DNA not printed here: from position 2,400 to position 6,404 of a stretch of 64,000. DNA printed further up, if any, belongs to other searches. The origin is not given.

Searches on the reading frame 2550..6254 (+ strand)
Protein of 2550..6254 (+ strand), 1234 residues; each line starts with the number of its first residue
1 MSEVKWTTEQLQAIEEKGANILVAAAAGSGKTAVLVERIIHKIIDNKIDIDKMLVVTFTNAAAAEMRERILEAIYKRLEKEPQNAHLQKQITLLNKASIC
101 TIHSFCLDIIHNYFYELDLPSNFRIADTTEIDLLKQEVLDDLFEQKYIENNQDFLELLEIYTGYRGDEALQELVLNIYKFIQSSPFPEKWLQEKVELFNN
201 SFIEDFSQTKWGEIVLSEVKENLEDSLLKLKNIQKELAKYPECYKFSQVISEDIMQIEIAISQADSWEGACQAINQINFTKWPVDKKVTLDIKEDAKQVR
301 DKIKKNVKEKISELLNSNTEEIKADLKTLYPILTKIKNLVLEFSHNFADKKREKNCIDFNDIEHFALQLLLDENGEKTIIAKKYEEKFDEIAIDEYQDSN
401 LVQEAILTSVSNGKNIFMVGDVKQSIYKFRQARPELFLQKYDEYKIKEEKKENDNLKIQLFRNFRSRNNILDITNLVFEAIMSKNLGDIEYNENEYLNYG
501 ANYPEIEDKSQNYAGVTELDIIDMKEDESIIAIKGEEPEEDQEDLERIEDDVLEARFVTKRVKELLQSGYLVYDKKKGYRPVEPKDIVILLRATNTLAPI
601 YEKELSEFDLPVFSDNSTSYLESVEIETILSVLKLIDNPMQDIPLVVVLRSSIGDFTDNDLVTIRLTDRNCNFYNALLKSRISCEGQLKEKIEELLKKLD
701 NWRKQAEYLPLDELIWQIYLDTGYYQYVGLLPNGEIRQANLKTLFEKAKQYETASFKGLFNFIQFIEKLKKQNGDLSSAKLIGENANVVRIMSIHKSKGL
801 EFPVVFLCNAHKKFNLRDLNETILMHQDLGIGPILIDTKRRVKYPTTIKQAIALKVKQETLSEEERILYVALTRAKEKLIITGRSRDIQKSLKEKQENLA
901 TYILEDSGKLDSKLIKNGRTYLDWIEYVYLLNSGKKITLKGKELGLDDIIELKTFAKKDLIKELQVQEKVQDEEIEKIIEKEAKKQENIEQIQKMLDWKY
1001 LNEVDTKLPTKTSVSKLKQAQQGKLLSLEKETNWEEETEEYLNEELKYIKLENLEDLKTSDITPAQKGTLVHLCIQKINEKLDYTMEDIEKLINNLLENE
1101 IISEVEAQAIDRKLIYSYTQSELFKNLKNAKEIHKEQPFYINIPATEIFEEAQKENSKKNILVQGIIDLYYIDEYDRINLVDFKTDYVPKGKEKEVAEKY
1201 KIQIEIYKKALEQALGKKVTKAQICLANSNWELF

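Call 71: search_protein_families(library=pfam, proteins=[window:2550-6254:+], max_evalue=0.00001)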
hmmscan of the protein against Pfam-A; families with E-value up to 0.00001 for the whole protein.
window:2550-6254:+ (1234 aa): 6 families
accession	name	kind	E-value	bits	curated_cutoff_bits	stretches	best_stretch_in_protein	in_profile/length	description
PF00580.27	UvrD-helicase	-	6e-59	200.4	23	1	6-444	1-270/271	UvrD/REP helicase N-terminal domain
PF13361.12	UvrD_C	-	1.6e-28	100.6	25.6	1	458-882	1-346/350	UvrD-like helicase C-terminal domain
PF13245.12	AAA_19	-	4.4e-17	63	25.1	1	13-430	4-134/134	AAA domain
PF12705.13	PDDEXK_1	-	3.1e-11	44.1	22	1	1051-1217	22-177/247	PD-(D/E)XK nuclease superfamily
PF13538.12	UvrD_C_2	-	8.1e-11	42.1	27.4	0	789-810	2-25/52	UvrD-like helicase C-terminal domain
PF01443.25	Viral_helicase1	-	8.7e-07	29.4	21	0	859-881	204-226/228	Viral superfamily 1 RNA helicase core domain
